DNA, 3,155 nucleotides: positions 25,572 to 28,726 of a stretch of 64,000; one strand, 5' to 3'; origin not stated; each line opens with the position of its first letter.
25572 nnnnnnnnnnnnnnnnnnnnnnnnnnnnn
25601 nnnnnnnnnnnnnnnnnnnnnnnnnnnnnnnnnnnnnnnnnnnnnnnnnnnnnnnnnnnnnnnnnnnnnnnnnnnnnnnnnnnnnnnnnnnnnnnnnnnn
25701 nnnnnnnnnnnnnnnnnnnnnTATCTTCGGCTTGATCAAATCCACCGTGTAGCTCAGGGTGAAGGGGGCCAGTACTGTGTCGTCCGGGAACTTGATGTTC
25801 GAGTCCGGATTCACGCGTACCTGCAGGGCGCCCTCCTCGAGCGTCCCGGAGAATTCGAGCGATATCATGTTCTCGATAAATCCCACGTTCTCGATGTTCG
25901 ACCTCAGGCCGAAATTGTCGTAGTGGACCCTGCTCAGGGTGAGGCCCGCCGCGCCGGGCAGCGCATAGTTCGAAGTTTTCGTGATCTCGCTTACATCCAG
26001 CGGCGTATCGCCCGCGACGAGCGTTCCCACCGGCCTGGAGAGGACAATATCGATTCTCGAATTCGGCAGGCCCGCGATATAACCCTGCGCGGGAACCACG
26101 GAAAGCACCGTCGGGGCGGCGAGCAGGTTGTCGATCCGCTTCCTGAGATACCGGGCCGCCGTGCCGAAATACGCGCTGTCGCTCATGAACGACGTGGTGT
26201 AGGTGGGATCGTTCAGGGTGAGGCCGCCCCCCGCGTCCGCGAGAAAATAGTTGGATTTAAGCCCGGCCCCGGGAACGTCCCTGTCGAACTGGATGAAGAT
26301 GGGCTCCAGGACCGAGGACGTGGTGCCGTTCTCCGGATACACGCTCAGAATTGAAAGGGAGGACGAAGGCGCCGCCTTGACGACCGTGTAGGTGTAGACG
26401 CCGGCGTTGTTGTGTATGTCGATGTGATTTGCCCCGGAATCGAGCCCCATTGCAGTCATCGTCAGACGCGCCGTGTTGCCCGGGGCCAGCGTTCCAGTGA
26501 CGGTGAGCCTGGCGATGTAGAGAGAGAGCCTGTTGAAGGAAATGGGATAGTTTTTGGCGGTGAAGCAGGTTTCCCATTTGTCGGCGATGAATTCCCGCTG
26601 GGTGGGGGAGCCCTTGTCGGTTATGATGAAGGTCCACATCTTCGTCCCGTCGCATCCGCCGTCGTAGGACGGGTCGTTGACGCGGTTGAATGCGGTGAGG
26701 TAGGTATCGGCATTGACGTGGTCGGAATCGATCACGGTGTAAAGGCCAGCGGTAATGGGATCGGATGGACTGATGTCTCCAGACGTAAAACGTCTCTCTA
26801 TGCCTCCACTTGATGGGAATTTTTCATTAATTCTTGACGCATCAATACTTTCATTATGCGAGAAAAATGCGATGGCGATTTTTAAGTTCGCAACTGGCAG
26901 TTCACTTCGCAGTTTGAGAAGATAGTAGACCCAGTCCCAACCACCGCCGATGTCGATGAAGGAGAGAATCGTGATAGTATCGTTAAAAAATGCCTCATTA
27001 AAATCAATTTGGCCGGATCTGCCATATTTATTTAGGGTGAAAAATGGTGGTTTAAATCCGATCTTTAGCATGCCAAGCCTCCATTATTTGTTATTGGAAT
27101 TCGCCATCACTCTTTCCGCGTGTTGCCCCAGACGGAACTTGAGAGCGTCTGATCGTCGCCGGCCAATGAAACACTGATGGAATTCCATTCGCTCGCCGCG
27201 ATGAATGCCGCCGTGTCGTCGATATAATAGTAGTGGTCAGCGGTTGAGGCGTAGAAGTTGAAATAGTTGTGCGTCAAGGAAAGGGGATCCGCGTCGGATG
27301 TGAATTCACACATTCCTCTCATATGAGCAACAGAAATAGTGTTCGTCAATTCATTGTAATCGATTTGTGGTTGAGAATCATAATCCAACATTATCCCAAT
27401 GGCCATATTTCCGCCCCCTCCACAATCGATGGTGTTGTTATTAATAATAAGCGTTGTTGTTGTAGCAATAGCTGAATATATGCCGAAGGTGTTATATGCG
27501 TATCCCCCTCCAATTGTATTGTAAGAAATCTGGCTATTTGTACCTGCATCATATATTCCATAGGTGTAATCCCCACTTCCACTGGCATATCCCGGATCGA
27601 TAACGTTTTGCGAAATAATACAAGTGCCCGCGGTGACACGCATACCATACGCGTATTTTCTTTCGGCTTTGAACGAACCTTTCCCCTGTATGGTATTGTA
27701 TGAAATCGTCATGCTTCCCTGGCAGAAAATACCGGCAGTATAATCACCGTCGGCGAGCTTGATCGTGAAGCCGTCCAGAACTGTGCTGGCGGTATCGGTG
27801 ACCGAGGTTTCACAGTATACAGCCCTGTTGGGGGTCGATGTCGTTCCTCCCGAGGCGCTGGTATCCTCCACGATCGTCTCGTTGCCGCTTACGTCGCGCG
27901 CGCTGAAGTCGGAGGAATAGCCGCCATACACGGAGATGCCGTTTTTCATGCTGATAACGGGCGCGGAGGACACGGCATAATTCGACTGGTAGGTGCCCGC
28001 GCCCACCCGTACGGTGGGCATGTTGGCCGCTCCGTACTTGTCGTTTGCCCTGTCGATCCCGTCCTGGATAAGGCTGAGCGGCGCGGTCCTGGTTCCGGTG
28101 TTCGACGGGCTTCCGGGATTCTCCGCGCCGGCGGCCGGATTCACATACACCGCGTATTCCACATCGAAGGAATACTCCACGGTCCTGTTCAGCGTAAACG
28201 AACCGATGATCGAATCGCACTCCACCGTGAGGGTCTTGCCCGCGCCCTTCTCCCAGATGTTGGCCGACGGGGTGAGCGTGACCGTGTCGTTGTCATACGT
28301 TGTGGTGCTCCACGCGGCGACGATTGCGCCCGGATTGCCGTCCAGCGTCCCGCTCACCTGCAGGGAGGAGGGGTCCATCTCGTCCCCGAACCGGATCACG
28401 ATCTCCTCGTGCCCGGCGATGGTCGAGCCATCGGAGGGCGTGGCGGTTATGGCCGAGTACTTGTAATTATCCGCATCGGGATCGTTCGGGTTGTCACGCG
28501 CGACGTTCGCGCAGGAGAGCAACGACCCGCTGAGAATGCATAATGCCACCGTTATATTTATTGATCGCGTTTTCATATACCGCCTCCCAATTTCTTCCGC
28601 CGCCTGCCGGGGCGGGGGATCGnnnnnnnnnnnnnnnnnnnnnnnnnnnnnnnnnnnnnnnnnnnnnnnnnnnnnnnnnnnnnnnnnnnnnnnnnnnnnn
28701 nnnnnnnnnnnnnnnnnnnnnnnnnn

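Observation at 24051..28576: Moderate-GC island encoding a beta-helix lipoprotein and a signal-peptide-less 1006-aa Ig-repeat protein with tandem ~340-bp DNA repeats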

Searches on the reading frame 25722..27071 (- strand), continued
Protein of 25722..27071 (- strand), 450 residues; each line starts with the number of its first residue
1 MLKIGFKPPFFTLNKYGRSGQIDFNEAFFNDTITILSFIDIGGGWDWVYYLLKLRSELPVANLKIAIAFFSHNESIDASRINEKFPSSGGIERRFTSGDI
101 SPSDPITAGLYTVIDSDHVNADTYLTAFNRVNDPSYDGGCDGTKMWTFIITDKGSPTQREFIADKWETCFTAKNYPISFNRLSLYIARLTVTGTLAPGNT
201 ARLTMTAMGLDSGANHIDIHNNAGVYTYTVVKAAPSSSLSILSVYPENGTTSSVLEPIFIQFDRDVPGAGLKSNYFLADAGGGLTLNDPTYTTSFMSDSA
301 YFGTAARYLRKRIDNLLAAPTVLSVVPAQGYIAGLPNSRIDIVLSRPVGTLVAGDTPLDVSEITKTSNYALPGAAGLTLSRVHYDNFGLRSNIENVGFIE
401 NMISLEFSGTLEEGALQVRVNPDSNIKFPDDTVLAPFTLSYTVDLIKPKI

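Call 87: search_protein_families(library=pfam, proteins=[P0020, P0014, P0010, P0025, P0009, P0012, P0017], max_evalue=0.001)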
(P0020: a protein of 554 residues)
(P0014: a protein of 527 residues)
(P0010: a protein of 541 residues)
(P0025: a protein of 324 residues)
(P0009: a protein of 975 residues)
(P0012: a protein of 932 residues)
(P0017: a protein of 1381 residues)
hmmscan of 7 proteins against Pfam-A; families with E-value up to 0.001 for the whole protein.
P0020 (554 aa): 1 family
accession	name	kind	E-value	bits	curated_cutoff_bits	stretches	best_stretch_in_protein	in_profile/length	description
PF13205.12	Big_5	-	7.9e-41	139.5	23.6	2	131-232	1-105/105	Bacterial Ig-like domain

P0014 (527 aa): 0 families

P0010 (541 aa): 0 families

P0025 (324 aa): 0 families

P0009 (975 aa): 2 families
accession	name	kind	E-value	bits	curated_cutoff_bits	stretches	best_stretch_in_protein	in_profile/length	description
PF13290.12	CHB_HEX_C_1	-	1.5e-10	41.3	22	1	473-545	1-66/67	Chitobiase/beta-hexosaminidase C-terminal domain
PF13287.12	Fn3_assoc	-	1.2e-07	32.2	23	1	484-546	1-56/59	Fn3 associated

P0012 (932 aa): 0 families

P0017 (1381 aa): 2 families
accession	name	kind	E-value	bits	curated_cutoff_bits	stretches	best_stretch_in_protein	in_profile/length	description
PF13519.12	VWA_2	-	0.00038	21.5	27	0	628-765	2-106/107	von Willebrand factor type A domain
PF00092.34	VWA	-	0.00054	20.7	23.8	0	626-808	1-137/174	von Willebrand factor type A domain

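Call 89: find_encoding_contigs(protein=P0016, flank=7000, max_places=1)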
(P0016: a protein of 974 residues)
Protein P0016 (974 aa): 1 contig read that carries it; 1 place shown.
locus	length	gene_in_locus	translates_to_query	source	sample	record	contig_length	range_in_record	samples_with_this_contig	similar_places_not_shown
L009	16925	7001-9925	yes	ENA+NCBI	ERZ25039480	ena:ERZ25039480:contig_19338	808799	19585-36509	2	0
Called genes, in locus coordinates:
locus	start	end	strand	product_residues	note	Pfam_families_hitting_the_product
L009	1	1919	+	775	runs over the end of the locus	PF20969:MASE11, PF01590:GAF, PF13185:GAF_2, PF13492:GAF_3, PF01590:GAF, PF13185:GAF_2, PF13492:GAF_3, PF07730:HisKA_3, +2 more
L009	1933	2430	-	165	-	PF04542:Sigma70_r2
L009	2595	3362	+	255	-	-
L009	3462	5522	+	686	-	PF00515:TPR_1 (faint), PF07719:TPR_2 (faint)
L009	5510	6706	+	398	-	-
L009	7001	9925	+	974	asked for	PF07495:Y_Y_Y (faint), PF19077:Big_13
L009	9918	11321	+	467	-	PF04055:Radical_SAM, PF13186:SPASM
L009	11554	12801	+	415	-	PF00270:DEAD, PF04851:ResIII (weak), PF00271:Helicase_C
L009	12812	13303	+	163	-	PF00255:GSHPx, PF00578:AhpC-TSA, PF08534:Redoxin (faint)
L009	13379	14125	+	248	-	PF00300:His_Phos_1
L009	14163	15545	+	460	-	PF01554:MatE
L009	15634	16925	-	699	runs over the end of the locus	PF00456:Transketolase_N, PF13292:DXP_synthase_N (weak), PF02779:Transket_pyr (weak)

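Call 90: find_encoding_contigs(protein=P0017, flank=7000, max_places=1)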
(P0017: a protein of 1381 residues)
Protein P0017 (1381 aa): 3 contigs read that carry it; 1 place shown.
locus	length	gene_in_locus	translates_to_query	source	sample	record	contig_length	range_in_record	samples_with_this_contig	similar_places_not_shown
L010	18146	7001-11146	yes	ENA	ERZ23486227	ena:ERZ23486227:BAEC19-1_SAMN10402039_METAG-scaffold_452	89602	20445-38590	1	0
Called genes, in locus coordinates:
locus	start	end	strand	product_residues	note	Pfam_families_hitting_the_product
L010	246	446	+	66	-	PF02416:TatA_B_E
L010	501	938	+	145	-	PF13205:Big_5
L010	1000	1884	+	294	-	PF14602:Hexapep_2 (faint), PF25084:LbH_EIF2B (faint), PF25087:GMPPB_C (faint), PF00132:Hexapep (faint)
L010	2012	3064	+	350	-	-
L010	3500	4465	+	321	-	-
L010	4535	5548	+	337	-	PF13424:TPR_12 (faint), PF00515:TPR_1 (faint), PF07719:TPR_2 (faint), PF13181:TPR_8 (faint)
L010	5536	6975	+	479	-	-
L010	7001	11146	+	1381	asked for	-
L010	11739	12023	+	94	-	-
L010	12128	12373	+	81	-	-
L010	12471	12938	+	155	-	PF00293:NUDIX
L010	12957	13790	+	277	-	-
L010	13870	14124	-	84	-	PF03683:UPF0175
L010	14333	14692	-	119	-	-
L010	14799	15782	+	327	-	PF26233:NicX, PF02073:Peptidase_M29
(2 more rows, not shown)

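Call 91: find_encoding_contigs(protein=P0029, flank=7000, max_places=1)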
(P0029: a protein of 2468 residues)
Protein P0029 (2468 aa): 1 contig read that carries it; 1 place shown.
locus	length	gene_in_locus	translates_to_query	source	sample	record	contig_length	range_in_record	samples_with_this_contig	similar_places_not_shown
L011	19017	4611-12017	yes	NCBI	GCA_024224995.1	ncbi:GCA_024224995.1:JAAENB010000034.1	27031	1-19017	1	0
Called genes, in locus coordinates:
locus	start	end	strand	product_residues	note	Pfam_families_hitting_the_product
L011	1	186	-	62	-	?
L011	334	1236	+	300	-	PF02445:NadA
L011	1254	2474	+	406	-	-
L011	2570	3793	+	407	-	PF03687:UPF0164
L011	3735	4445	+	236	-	PF01138:RNase_PH, PF03725:RNase_PH_C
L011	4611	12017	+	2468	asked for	PF13205:Big_5 (faint)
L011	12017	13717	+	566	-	PF09820:AAA-ATPase_like, PF08011:PDDEXK_9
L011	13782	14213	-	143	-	-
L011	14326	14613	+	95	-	-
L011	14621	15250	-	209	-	PF03783:CsgG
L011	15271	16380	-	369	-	PF01368:DHH (weak)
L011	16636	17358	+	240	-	-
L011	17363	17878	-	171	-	PF18885:DUF5648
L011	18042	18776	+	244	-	PF01553:Acyltransferase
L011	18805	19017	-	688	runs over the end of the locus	PF07696:7TMR-DISMED2, PF07695:7TMR-DISM_7TM, PF07228:SpoIIE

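Call 92: find_encoding_contigs(protein=P0008, flank=7000, max_places=1)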
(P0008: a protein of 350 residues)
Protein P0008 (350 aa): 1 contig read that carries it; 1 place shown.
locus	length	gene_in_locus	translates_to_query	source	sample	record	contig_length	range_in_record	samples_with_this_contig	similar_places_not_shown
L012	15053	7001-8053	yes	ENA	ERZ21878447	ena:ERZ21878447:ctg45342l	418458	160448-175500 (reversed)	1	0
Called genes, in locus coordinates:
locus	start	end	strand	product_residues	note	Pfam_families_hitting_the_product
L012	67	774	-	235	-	PF13189:Cytidylate_kin2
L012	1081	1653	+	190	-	PF03551:PadR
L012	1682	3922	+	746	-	PF04879:Molybdop_Fe4S4, PF00384:Molybdopterin, PF01568:Molydop_binding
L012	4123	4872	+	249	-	PF01643:Acyl-ACP_TE, PF13279:4HBT_2 (faint), PF20791:Acyl-ACP_TE_C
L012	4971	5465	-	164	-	PF00856:SET (weak)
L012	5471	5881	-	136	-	PF02675:AdoMet_dc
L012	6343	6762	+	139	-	-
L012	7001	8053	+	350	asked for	-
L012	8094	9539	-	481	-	PF02321:OEP (weak)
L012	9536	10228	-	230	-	PF00005:ABC_tran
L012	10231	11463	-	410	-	PF12704:MacB_PCD, PF02687:FtsX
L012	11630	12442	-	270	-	-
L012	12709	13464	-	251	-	PF00106:adh_short, PF08659:KR, PF13561:adh_short_C2, PF23441:SDR (weak)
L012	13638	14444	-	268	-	PF00378:ECH_1, PF16113:ECH_2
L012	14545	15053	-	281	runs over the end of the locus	PF00106:adh_short, PF08659:KR, PF13561:adh_short_C2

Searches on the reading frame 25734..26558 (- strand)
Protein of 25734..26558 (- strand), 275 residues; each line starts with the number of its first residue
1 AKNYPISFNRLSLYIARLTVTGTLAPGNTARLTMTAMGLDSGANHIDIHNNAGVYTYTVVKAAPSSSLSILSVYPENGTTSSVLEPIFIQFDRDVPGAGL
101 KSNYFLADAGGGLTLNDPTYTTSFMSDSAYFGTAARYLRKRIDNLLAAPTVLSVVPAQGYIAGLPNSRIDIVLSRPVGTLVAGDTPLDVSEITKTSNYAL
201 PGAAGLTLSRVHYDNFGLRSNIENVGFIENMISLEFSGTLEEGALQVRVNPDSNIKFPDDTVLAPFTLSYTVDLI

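Call 41: search_protein_families(library=pfam, proteins=[window:25734-26558:-], max_evalue=10)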
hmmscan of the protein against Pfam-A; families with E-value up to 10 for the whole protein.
window:25734-26558:- (275 aa): 1 family
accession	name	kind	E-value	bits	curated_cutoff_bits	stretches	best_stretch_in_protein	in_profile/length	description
PF13205.12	Big_5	-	0.00084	20.5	23.6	2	68-108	5-46/105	Bacterial Ig-like domain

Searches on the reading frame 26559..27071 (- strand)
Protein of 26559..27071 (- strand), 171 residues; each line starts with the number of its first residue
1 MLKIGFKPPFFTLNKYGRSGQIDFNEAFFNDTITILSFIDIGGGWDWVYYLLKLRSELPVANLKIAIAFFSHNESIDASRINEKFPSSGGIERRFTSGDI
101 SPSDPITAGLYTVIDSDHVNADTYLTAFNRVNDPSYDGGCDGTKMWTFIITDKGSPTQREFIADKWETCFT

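Call 41: search_protein_families(library=pfam, proteins=[window:26559-27071:-], max_evalue=10)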
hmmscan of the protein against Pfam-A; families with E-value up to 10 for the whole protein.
window:26559-27071:- (171 aa): 0 families

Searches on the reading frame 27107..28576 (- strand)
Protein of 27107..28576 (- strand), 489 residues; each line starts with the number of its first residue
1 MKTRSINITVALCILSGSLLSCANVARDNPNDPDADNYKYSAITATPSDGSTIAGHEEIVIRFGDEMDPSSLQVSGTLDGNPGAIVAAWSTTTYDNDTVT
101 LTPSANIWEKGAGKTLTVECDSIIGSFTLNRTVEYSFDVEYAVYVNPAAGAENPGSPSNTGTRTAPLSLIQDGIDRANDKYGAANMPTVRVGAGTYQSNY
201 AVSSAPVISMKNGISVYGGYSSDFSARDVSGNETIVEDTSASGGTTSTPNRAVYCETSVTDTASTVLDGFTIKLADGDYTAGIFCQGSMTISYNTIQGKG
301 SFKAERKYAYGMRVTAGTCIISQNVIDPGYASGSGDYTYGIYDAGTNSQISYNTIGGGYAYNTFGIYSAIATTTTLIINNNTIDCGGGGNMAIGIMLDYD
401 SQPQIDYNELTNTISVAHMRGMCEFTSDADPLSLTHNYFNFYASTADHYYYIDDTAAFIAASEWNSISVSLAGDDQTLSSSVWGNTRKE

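Call 7: search_protein_families(library=pfam, proteins=[window:27107-28576:-], max_evalue=0.1)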
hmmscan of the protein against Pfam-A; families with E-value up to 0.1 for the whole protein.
window:27107-28576:- (489 aa): 2 families
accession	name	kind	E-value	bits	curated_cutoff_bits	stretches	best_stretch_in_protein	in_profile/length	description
PF13205.12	Big_5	-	8.3e-06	26.9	23.6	1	41-123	6-87/105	Bacterial Ig-like domain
PF04234.18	CopC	-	0.046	15.2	23.3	0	44-90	6-45/92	CopC domain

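Call 10: search_protein_families(library=ncbifam, proteins=[window:27107-28576:-], max_evalue=0.1)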
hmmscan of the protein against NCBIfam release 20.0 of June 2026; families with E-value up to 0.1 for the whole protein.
window:27107-28576:- (489 aa): 0 families

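Call 42: search_solved_structures(query=A2, max_evalue=10, show_alignments=1)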
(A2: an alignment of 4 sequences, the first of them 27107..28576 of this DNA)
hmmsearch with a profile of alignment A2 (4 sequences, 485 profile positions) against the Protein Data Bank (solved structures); distinct sequences matched with E-value up to 10: 1.
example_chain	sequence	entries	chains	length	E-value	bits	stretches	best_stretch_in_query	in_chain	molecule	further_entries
6yfa_AA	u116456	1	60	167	0.42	12.6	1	129-222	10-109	coat protein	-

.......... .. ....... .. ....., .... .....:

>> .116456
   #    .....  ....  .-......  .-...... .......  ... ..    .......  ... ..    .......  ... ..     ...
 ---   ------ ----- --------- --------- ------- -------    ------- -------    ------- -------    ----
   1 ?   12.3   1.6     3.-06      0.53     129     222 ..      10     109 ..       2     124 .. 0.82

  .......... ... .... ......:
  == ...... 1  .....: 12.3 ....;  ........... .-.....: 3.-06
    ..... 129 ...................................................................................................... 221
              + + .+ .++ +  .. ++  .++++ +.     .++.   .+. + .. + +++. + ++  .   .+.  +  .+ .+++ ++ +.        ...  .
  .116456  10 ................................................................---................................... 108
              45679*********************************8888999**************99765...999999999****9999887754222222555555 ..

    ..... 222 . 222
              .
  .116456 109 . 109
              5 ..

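Call 44: search_protein_families(library=pfam, alignment_id=A2, max_evalue=10)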
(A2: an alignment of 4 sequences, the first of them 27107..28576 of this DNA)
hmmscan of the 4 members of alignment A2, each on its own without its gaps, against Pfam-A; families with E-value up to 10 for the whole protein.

A. member 1, window:27107-28576:- (489 aa): 2 families
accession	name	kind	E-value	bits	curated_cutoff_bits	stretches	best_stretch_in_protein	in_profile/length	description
PF13205.12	Big_5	-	8.3e-06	26.9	23.6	1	41-123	6-87/105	Bacterial Ig-like domain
PF04234.18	CopC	-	0.046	15.2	23.3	1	44-90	6-45/92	CopC domain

B. families by the number of members that match (of 4 scanned): 3 families
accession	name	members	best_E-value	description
PF13205.12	Big_5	2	2.3e-10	Bacterial Ig-like domain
PF04234.18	CopC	2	0.00011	CopC domain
PF20137.4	DUF6527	1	0.067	Family of unknown function (DUF6527)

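Call 64: find_homologous_proteins(query=window:27107-28576:-, max_evalue=0.001)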
Query window:27107-28576:- (489 aa): 11 proteins with E <= 0.001 among 8000 candidates.
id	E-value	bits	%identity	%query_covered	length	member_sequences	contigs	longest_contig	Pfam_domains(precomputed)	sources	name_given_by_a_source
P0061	0.0e+0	1083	100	100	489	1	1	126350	PF13205.13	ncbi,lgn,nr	ncbi:MAG: hypothetical protein EPN93_11960 [Spirochaetes bacterium]|nr:MAG: hypothetical protein EPN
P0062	3.2e-175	602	54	91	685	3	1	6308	-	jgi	jgi:hypothetical protein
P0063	9.7e-138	478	52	90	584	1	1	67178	-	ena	-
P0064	4.6e-108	380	47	64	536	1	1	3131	PF07602.18,PF13205.13,PF04234.19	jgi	jgi:hypothetical protein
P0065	1.5e-101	359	42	79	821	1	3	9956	PF13205.13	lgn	-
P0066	9.3e-82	294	42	92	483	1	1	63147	-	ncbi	ncbi:MAG: hypothetical protein V1874_02875 [Spirochaetota bacterium]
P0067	3.0e-72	262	42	86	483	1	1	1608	-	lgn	-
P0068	2.7e-63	233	38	99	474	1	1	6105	-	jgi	jgi:hypothetical protein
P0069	6.4e-55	205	38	92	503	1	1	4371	-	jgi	jgi:hypothetical protein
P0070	1.6e-35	141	37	66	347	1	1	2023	-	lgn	-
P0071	1.6e-22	98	31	89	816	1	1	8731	-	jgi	jgi:hypothetical protein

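Call 66: search_protein_families(library=pfam, alignment_id=A6, max_evalue=1)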
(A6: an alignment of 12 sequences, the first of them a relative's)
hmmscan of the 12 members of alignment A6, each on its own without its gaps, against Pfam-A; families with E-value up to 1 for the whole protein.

A. member 1, P0061 (489 aa): 2 families
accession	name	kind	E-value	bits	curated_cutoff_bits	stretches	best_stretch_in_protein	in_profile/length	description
PF13205.12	Big_5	-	8.3e-06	26.9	23.6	1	41-123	6-87/105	Bacterial Ig-like domain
PF04234.18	CopC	-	0.046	15.2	23.3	1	44-90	6-45/92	CopC domain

B. families by the number of members that match (of 12 scanned): 13 families
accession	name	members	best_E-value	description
PF13205.12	Big_5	5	2.2e-10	Bacterial Ig-like domain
PF04234.18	CopC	4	1.6e-05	CopC domain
PF20137.4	DUF6527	2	0.066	Family of unknown function (DUF6527)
PF13229.12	Beta_helix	1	6.3e-07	Right handed beta helix region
PF07602.17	DUF1565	1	1.7e-06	Protein of unknown function (DUF1565)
PF19190.6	BACON_2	1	0.037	Viral BACON domain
PF22698.1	Semialdhyde_dhC_1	1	0.041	Semialdehyde dehydrogenase, dimerisation domain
PF25552.1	LIFR_D4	1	0.081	Leukemia inhibitory factor receptor D4 domain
PF20363.3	DUF6658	1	0.11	Family of unknown function (DUF6658)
PF19064.5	DUF5760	1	0.19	Family of unknown function (DUF5760)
PF11297.13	DUF3098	1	0.27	Protein of unknown function (DUF3098)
PF03785.20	Peptidase_C25_C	1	0.34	Peptidase family C25, C terminal ig-like domain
PF08480.16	Disaggr_assoc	1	0.57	Disaggregatase related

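Call 67: search_solved_structures(query=A6, max_evalue=10)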
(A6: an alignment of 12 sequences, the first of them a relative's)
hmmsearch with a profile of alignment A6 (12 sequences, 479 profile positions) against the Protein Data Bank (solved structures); distinct sequences matched with E-value up to 10: 6.
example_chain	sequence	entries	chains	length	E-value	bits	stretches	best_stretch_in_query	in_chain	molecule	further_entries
7bk7_AAA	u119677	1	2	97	0.59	11.9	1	46-105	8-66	Putative copper resistance protein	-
6nfs_A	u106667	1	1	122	0.66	11.8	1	45-105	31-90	CopC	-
6nfr_A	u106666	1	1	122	0.7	11.7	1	45-105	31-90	CopC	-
6tpb_A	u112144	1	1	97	0.72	11.7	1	46-105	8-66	Putative copper resistance protein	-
7bk6_AAA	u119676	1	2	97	0.77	11.5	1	46-105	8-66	Putative copper resistance protein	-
6nfq_A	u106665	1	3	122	0.89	11.3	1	45-105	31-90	CopC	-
